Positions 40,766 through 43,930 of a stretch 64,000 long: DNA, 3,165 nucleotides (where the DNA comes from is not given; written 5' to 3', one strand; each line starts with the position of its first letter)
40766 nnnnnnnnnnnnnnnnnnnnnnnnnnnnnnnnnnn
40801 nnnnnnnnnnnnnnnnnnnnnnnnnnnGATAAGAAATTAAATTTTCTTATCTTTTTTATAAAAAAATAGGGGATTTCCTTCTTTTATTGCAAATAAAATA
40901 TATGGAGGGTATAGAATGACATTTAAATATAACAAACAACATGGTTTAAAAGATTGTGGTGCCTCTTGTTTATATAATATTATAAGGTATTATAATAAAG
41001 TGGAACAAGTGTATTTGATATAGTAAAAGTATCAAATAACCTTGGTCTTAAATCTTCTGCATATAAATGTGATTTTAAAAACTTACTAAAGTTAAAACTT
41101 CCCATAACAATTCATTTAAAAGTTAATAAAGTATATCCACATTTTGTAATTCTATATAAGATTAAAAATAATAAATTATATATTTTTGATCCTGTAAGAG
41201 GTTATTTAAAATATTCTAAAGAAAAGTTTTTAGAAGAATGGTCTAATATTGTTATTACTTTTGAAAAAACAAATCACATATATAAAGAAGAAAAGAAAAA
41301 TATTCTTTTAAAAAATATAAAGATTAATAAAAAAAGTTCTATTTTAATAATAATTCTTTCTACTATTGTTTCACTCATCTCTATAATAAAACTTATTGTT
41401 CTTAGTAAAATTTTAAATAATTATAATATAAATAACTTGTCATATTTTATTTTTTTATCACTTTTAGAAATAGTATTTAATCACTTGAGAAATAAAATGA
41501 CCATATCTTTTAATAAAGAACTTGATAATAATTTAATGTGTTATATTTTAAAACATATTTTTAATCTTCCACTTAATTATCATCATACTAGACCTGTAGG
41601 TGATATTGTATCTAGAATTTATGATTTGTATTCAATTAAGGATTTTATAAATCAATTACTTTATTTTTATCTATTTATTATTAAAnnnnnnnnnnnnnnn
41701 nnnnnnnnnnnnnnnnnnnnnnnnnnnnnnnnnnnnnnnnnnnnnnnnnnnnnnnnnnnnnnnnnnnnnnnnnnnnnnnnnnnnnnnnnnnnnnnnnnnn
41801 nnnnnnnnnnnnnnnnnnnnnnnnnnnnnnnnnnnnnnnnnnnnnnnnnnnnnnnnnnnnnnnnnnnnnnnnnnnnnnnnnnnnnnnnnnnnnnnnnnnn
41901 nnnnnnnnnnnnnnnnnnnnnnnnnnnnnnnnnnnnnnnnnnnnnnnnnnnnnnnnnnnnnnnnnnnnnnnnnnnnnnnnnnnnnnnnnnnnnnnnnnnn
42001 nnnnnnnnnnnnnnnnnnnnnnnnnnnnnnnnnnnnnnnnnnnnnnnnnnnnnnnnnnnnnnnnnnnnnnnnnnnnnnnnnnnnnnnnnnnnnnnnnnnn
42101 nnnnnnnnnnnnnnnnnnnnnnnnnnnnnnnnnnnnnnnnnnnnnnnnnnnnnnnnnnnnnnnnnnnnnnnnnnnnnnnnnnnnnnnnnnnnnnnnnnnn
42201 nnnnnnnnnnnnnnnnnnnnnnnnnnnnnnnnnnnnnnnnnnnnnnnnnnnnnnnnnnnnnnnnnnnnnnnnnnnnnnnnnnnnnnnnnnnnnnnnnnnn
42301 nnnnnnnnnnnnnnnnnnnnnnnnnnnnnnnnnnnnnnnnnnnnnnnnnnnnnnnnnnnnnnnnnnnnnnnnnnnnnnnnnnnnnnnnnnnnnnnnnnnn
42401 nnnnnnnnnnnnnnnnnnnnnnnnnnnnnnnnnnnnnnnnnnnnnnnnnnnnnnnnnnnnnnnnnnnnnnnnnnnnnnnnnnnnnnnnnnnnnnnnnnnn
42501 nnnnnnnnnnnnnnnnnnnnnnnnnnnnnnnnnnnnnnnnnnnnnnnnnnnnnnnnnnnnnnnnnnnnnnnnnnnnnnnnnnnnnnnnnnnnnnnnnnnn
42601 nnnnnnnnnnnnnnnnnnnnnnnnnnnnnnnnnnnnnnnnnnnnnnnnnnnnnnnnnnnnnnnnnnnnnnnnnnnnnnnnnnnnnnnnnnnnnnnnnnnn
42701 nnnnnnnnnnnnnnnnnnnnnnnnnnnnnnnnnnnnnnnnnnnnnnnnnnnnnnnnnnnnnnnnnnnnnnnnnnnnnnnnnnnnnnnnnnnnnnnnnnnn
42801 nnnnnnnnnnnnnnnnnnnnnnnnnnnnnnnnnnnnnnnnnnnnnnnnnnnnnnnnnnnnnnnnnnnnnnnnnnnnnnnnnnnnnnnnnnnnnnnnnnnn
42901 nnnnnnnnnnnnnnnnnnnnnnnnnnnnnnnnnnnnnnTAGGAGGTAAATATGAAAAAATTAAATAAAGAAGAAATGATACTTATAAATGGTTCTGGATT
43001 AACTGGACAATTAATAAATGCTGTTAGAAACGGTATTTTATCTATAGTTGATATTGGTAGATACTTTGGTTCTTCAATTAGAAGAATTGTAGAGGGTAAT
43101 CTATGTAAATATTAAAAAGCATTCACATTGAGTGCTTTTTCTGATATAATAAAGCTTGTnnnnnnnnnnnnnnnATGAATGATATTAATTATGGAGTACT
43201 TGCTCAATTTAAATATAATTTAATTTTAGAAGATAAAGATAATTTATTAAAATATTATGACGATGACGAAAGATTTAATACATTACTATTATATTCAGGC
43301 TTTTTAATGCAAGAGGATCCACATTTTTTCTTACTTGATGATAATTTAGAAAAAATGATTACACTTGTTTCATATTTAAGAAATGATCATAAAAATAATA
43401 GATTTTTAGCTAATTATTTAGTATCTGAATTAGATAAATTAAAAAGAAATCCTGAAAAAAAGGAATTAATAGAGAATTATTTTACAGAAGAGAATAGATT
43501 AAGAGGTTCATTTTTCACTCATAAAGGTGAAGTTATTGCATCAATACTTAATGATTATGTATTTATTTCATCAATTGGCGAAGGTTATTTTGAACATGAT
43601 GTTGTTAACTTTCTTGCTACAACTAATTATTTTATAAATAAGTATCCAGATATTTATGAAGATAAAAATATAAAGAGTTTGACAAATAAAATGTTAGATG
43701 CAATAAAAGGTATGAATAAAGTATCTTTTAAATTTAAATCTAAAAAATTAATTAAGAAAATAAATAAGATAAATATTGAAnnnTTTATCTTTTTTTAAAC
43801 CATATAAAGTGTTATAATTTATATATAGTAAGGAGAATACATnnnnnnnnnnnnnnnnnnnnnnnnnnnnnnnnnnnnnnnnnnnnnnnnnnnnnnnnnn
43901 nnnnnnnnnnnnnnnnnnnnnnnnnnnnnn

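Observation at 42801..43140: Two unannotated double-glycine-leader peptides: candidate two-peptide (class IIb-like) bacteriocin without visible immunity gene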

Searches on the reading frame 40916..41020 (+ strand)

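Call 6: search_protein_families(library=pfam, proteins=[window:40916-41020:+], max_evalue=10)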
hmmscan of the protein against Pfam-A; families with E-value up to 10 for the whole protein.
window:40916-41020:+ (35 aa): 1 family
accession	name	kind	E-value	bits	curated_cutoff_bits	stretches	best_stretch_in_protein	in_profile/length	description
PF03412.21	Peptidase_C39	-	0.0017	18.6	22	1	3-28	2-27/133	Peptidase C39 family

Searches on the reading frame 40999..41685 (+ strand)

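Call 6: search_protein_families(library=pfam, proteins=[window:40999-41685:+], max_evalue=10)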
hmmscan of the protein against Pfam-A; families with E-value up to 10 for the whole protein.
window:40999-41685:+ (229 aa): 2 families
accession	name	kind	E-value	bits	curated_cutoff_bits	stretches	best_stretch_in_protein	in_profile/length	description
PF03412.21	Peptidase_C39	-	3.3e-22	79.2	22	1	1-92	43-132/133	Peptidase C39 family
PF00664.28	ABC_membrane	-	2.4e-09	37.7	28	1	115-221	2-119/274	ABC transporter transmembrane region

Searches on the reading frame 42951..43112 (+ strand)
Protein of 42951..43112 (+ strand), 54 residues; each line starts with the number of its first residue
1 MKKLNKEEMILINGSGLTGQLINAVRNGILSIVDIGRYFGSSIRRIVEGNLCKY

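Call 5: search_protein_families(library=ncbifam, proteins=[window:42951-43112:+], max_evalue=10)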
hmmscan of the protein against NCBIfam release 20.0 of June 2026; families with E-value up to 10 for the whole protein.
window:42951-43112:+ (54 aa): 2 families
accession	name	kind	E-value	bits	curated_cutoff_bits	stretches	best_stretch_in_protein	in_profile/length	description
NF009024.0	PRK12360.1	equivalog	0.11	11.7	387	1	2-49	64-111/281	4-hydroxy-3-methylbut-2-enyl diphosphate reductase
NF051486.1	E492_microcin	equivalog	0.15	12.6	50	1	1-39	1-42/88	E492 group microcin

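Call 6: search_protein_families(library=pfam, proteins=[window:42951-43112:+], max_evalue=10)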
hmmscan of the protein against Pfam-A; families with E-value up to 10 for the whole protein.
window:42951-43112:+ (54 aa): 0 families

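Call 8: find_homologous_proteins(query=window:42951-43112:+, max_evalue=10)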
Query window:42951-43112:+ (54 aa): 15 proteins with E <= 10 among 15 candidates.
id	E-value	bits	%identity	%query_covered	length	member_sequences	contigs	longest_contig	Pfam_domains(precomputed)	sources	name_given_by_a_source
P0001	6.1e-26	106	98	100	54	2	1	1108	-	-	-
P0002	3.7e-22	94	87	100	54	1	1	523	-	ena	-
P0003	4.7e-21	91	83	100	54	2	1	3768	-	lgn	-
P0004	2.3e-20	89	81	100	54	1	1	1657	-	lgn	-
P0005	3.4e-20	88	81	100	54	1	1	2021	-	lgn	-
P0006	2.5e-19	85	81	100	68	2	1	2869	-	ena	-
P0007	4.3e-19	85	78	100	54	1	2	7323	-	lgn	-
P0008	1.1e-18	83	83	96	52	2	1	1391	-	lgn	-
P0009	1.8e-18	83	83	96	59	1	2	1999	-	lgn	-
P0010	5.7e-17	78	81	96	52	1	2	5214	-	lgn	-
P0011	2.3e-16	76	93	76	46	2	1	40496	-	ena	-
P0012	2.5e-15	73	65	100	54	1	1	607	-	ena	-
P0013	1.1e-11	62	59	100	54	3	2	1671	-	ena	-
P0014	1.2e-7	49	55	100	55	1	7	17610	-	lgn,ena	-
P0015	1.6e-6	46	50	96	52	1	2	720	-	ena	-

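Call 13: find_related_loci(query=A1, collection=genome_contigs, flank=8000)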
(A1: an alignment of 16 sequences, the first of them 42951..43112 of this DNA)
Query A1 (54 aa) in genome_contigs; peptide patterns used: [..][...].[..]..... (x = any residue, [..] = any of these).
26 stretches matched a pattern; 3 encode a relative of the query (tblastn E <= 1e-3); 3 distinct loci.
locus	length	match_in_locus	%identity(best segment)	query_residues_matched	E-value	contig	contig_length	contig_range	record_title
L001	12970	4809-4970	54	1-54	1e-16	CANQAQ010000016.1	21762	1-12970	MAG: uncultured Bacilli bacterium isolate Lapin-002__bin21 genome assembly, contig: Lapin-002__NODE_3133_length_21762_co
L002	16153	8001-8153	49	3-52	2e-11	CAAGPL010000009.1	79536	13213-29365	MAG TPA_asm: Bacilli bacterium, isolate HGM10825, WGS project CAAGPL010000000 data, contig: SRS820607_84_k75_17140, whol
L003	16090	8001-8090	47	24-53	1e-4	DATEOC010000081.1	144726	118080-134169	MAG TPA_asm: Chloroflexia bacterium isolate SMAG_U8985 k141_1846563, whole genome shotgun sequence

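Call 14: find_encoding_contigs(protein=P0011, flank=8000, max_places=3)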
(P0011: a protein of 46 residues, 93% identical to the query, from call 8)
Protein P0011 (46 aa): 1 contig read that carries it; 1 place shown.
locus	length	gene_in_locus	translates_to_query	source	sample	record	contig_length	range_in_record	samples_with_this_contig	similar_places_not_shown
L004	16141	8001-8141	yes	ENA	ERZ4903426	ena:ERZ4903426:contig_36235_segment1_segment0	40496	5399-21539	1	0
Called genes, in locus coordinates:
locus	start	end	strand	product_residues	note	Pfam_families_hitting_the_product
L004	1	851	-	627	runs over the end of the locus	PF00079:Serpin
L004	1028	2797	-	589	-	PF13306:LRR_5, PF13855:LRR_8 (faint), PF13306:LRR_5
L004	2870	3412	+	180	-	-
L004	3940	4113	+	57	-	-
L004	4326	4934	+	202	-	-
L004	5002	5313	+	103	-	-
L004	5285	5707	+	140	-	-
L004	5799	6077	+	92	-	PF03412:Peptidase_C39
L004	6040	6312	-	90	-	-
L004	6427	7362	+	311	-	PF00664:ABC_membrane, PF00005:ABC_tran (weak)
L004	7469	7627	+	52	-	-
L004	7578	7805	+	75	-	-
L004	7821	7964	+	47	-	-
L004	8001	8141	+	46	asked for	-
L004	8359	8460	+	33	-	-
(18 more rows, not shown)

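Call 23: find_encoding_contigs(protein=P0014, flank=6000, max_places=4)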
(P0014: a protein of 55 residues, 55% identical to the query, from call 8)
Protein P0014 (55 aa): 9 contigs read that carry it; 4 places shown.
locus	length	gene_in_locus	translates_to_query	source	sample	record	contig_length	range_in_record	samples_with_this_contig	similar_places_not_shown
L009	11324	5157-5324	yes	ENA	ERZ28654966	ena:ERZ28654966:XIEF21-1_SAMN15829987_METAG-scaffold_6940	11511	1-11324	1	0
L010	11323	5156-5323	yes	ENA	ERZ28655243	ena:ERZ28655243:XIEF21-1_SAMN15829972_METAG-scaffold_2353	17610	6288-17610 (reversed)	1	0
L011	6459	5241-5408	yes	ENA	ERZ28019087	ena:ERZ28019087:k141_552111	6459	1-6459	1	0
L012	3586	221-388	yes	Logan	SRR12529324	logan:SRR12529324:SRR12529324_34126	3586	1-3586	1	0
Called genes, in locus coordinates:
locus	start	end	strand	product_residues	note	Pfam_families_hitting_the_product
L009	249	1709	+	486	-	-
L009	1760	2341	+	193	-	-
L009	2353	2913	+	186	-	-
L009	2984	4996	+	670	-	PF03412:Peptidase_C39, PF00664:ABC_membrane, PF00005:ABC_tran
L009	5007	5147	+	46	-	-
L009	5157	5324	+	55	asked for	-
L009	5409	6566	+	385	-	PF04542:Sigma70_r2 (weak)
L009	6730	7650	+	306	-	-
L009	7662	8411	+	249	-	PF08281:Sigma70_r4_2 (weak), PF04545:Sigma70_r4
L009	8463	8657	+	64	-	PF01165:Ribosomal_S21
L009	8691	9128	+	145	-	PF09424:YqeY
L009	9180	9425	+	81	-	PF07873:YabP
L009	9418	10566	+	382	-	PF06898:YqfD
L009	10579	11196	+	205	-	PF04892:VanZ-LLP1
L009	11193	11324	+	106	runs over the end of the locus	?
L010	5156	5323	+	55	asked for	-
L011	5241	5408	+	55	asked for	-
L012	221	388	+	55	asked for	-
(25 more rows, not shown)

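Call 30: find_encoding_contigs(protein=P0007, flank=6000, max_places=3)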
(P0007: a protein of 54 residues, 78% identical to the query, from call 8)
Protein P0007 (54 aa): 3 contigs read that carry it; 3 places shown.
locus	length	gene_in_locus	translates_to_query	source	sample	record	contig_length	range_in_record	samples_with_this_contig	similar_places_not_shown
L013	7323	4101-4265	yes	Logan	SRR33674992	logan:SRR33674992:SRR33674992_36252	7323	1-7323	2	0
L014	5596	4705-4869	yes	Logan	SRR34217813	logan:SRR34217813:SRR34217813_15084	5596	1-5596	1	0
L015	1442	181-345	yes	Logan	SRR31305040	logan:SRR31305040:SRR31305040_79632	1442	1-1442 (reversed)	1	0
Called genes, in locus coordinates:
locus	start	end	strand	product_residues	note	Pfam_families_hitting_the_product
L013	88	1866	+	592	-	-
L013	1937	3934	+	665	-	PF03412:Peptidase_C39, PF03193:RsgA_GTPase (faint), PF00664:ABC_membrane, PF00005:ABC_tran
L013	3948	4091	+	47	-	-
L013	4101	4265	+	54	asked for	-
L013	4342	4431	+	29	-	-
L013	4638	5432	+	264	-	-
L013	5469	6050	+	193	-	-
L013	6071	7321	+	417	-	?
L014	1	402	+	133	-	?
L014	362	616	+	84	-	-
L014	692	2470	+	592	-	-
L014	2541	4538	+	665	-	PF03412:Peptidase_C39, PF03193:RsgA_GTPase (faint), PF00664:ABC_membrane, PF00005:ABC_tran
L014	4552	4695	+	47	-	-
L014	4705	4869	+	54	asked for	-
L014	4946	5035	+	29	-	-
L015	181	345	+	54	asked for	-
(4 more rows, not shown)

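Call 31: find_encoding_contigs(protein=P0010, flank=6000, max_places=3)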
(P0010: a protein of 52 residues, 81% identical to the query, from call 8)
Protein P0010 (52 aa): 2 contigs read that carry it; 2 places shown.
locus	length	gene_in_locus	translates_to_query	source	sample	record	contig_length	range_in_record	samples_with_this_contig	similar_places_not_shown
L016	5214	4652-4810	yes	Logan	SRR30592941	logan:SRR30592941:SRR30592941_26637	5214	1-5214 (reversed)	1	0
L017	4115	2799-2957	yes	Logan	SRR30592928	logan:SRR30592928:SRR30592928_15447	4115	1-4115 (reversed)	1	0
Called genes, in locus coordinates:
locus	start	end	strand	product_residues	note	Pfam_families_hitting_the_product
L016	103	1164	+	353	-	PF04230:PS_pyruv_trans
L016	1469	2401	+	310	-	-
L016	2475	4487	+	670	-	PF03412:Peptidase_C39, PF00664:ABC_membrane, PF00005:ABC_tran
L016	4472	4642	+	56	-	-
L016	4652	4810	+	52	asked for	-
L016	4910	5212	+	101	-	?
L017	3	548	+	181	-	?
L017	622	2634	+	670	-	PF03412:Peptidase_C39, PF00664:ABC_membrane, PF00005:ABC_tran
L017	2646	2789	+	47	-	-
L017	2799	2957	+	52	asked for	-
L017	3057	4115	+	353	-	?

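Call 45: find_encoding_contigs(protein=window:42951-43112:+, flank=4000, max_places=8)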
Protein window:42951-43112:+ (54 aa): 17 contigs read that carry it; 8 places shown.
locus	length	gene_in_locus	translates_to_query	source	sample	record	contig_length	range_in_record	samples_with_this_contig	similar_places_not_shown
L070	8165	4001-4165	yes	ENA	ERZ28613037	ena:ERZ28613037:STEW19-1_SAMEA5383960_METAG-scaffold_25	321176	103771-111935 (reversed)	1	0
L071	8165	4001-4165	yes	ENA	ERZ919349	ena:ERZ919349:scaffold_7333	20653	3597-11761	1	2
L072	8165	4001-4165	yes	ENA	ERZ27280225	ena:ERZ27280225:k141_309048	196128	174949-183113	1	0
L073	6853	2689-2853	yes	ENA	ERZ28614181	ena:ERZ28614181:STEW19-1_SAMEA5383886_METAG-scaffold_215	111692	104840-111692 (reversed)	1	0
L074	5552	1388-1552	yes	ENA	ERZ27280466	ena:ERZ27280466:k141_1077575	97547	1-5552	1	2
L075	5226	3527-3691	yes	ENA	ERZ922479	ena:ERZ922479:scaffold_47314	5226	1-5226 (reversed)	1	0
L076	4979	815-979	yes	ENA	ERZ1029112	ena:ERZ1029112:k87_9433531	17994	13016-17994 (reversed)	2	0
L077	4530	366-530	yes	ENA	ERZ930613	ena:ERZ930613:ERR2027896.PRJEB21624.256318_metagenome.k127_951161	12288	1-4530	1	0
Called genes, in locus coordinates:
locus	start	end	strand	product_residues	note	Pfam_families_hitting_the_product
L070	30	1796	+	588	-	-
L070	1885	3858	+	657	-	PF03412:Peptidase_C39, PF00664:ABC_membrane, PF00005:ABC_tran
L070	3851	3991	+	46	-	-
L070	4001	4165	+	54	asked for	-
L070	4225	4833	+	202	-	-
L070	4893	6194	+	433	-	-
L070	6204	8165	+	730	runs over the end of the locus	PF23139:OB_YrrC, PF14490:HHH_RecD2, PF13086:AAA_11 (weak), PF13245:AAA_19, PF13604:AAA_30, PF20720:nSTAND3 (faint), PF18335:SH3_13, PF13538:UvrD_C_2, +1 more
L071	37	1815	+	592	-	-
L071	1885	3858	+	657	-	PF03412:Peptidase_C39, PF00664:ABC_membrane, PF00005:ABC_tran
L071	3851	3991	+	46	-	-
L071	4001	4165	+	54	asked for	-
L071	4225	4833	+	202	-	-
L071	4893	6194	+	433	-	-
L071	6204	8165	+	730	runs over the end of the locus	PF23139:OB_YrrC, PF14490:HHH_RecD2, PF13086:AAA_11 (weak), PF13245:AAA_19, PF13604:AAA_30, PF20720:nSTAND3 (faint), PF18335:SH3_13, PF13538:UvrD_C_2, +1 more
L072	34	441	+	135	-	-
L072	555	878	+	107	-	-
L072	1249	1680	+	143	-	-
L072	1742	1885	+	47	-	-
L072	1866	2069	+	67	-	-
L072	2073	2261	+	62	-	-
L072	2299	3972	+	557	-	PF00239:Resolvase, PF07508:Recombinase, PF13408:Zn_ribbon_recom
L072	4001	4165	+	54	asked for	-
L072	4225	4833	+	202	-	-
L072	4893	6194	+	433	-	-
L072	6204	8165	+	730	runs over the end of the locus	PF23139:OB_YrrC, PF14490:HHH_RecD2, PF13086:AAA_11 (weak), PF13245:AAA_19, PF13604:AAA_30, PF20720:nSTAND3 (faint), PF18335:SH3_13, PF13538:UvrD_C_2, +1 more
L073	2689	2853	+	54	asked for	-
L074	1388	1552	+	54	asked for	-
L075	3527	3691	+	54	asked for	-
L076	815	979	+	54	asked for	-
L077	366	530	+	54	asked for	-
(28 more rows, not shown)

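Call 46: find_encoding_contigs(protein=P0001, flank=4000, max_places=4)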
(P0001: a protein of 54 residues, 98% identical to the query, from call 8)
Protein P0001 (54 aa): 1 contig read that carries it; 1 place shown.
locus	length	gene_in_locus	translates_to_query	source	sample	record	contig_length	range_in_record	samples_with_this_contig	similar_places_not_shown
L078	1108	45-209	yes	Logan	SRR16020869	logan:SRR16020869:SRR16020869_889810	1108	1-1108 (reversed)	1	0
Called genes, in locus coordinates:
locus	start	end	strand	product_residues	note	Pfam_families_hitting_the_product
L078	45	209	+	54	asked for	-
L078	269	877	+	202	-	-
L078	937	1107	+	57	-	?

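Call 60: predict_structure(alignment_id=A1)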
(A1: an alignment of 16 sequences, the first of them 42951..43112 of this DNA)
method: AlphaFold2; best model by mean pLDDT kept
length: 54 residues; sequences in the alignment: 16
mean_pLDDT: 66.9   pTM: 0.32
mean pLDDT of the five models: 66.9, 61.1, 59.5, 55.1, 51.3
residues with pLDDT >= 90: 0; 70-90: 25; 50-70: 28; < 50: 1
segments of 3 or more residues with pLDDT < 50: none
pLDDT, mean of each block of 10 residues (from residue 1): 67 57 71 73 71 55
secondary structure, 60 per line:
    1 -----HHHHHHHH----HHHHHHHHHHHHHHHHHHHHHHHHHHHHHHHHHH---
elements in order: H6-13 H18-51

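Call 63: search_solved_structures(query=A1, max_evalue=1)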
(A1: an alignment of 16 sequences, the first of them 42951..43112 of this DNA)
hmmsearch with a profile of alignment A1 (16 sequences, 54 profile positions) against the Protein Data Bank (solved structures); distinct sequences matched with E-value up to 1: 1.
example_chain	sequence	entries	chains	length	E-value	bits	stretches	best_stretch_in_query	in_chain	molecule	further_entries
3m6c_A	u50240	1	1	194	0.65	13.3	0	11-41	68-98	60 kDa chaperonin 1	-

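Call 69: search_protein_families(library=ncbifam, proteins=[L070:1885-3855:+, L072:2299-3969:+], max_evalue=0.00001)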
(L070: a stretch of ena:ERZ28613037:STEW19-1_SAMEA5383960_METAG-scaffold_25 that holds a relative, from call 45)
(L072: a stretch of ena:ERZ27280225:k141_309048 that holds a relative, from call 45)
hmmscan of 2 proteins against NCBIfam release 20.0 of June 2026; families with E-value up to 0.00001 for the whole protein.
L070:1885-3855:+ (657 aa): 141 families (the best 25 are shown)
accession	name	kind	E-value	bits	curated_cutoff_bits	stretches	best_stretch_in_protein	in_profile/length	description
TIGR01193.1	bacteriocin_ABC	subfamily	4.1e-86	290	523.85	1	12-649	5-679/708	peptide cleavage/export ABC transporter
TIGR03796.1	NHLM_micro_ABC1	equivalog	6.8e-79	265.9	853.3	1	13-639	12-672/710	NHLP family bacteriocin export ABC transporter peptidase/permease/ATPase subunit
NF045998.1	cleave_ABC_plasm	equivalog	4.3e-70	236.8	500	1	7-638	1-660/673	Mbov_0121 family peptidase domain-containing ABC transporter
TIGR01846.1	type_I_sec_HlyB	subfamily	5e-61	206.9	725.55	1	17-641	3-654/694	type I secretion system permease/ATPase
TIGR03375.1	type_I_sec_LssB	subfamily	8.4e-57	192.9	693.1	2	465-647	484-670/696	type I secretion system permease/ATPase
TIGR02203.1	MsbA_lipidA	equivalog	3.6e-40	138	602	1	195-640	63-530/572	lipid A export permease/ATP-binding protein MsbA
TIGR03797.1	NHLM_micro_ABC2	equivalog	4.3e-40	137.9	709.4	1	95-639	76-645/686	NHLP bacteriocin export ABC transporter permease/ATPase subunit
TIGR02857.1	CydD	equivalog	4.3e-36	125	435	1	463-649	337-527/529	thiol reductant ABC exporter subunit CydD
NF008364.0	PRK11160.1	equivalog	3.8e-35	121.5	630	1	426-649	308-545/575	heme ABC transporter ATP-binding protein/permease CydC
NF008056.1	PRK10790.1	equivalog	9e-34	116.9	746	1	198-640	73-536/584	SmdB family multidrug efflux ABC transporter permease/ATP-binding protein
NF008379.0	PRK11174.1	equivalog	2.9e-33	115.4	684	1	439-646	339-551/588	heme ABC transporter permease/ATP-binding protein CydD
TIGR00958.1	3a01208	subfamily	3.9e-32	111.4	874.6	1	466-640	499-675/711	antigen peptide transporter 2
NF045513.1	HepA_fam_ABC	equivalog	1.3e-31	109.7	725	1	184-640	91-570/610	heterocyst formation ABC transporter subunit HepA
NF010178.0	PRK13657.1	equivalog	2.4e-31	108.9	733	1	378-639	256-530/588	glucan ABC transporter ATP-binding protein/ permease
TIGR02204.1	MsbA_rel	hypoth_equivalog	1.2e-30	106.7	780.4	1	461-639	348-535/576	ABC transporter, permease/ATP-binding protein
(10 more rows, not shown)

L072:2299-3969:+ (557 aa): 5 families
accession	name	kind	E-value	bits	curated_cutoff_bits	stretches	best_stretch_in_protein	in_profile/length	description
NF047343.1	SCCmet_CcrB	equivalog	3.4e-43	148.1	900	1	21-473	2-438/542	cassette chromosome recombinase CcrB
NF047347.1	SCCmet_CcrC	equivalog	7.8e-39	133.6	900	1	25-477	2-457/558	cassette chromosome recombinase CcrC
NF041201.1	recomb_XisF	equivalog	2.5e-29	102.5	375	1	29-463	2-426/465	fdxN element excision recombinase XisF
NF047344.1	SCCmet_CcrA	equivalog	4.5e-20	72.2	700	1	26-491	2-414/442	cassette chromosome recombinase CcrA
NF049883.1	resolv_YneB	equivalog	1.9e-09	37.3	175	1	28-175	2-146/211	YneB family resolvase-like protein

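Call 84: search_protein_representatives(alignment_id=A1)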
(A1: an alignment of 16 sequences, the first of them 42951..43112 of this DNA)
Query: 16 sequences, 54 profile positions. Proteins with E-value up to 0.001 (for the whole library): 267; up to 1e-10: 20; up to 1e-30: 0. The best 150 are listed.
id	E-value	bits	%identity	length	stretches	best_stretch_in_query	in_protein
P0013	3.2e-26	107.2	-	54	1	1-54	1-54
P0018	2.3e-20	88.4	-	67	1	1-54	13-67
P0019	1.1e-17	79.9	-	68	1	1-54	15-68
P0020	8.5e-16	73.8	-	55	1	1-54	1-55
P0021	1.1e-14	70.2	-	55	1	3-52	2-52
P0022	1.8e-14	69.5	-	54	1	1-54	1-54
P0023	2.1e-14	69.3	-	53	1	1-52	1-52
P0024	4.5e-14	68.2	-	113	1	5-52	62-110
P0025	5.8e-14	67.9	-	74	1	7-52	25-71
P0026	1.1e-13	67.1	-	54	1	1-52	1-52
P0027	4.4e-13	65.1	-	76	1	9-52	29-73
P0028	1.0e-12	63.9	-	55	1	1-52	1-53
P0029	1.0e-12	63.9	-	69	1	1-52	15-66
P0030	2.0e-12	62.9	-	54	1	1-53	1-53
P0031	2.2e-12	62.9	-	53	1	4-52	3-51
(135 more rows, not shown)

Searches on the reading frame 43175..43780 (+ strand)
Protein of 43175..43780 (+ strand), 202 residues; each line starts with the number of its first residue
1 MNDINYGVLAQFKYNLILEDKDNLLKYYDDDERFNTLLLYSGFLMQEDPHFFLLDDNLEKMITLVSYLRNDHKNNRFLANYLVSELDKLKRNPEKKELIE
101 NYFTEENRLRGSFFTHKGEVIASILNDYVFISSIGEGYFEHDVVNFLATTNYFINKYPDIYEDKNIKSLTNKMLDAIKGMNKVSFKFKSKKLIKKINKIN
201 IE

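Call 5: search_protein_families(library=ncbifam, proteins=[window:43175-43780:+], max_evalue=10)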
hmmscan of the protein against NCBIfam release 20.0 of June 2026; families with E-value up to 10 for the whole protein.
window:43175-43780:+ (202 aa): 0 families

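Call 6: search_protein_families(library=pfam, proteins=[window:43175-43780:+], max_evalue=10)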
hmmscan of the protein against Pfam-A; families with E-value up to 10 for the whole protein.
window:43175-43780:+ (202 aa): 1 family
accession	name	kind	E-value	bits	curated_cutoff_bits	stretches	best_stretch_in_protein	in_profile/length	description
PF13884.11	Peptidase_S74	-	0.0055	17.4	22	1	164-191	7-34/58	Chaperone of endosialidase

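Call 69: search_protein_families(library=ncbifam, proteins=[window:43175-43780:+], max_evalue=0.00001)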
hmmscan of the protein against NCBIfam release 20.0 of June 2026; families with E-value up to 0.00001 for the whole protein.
window:43175-43780:+ (202 aa): 0 families
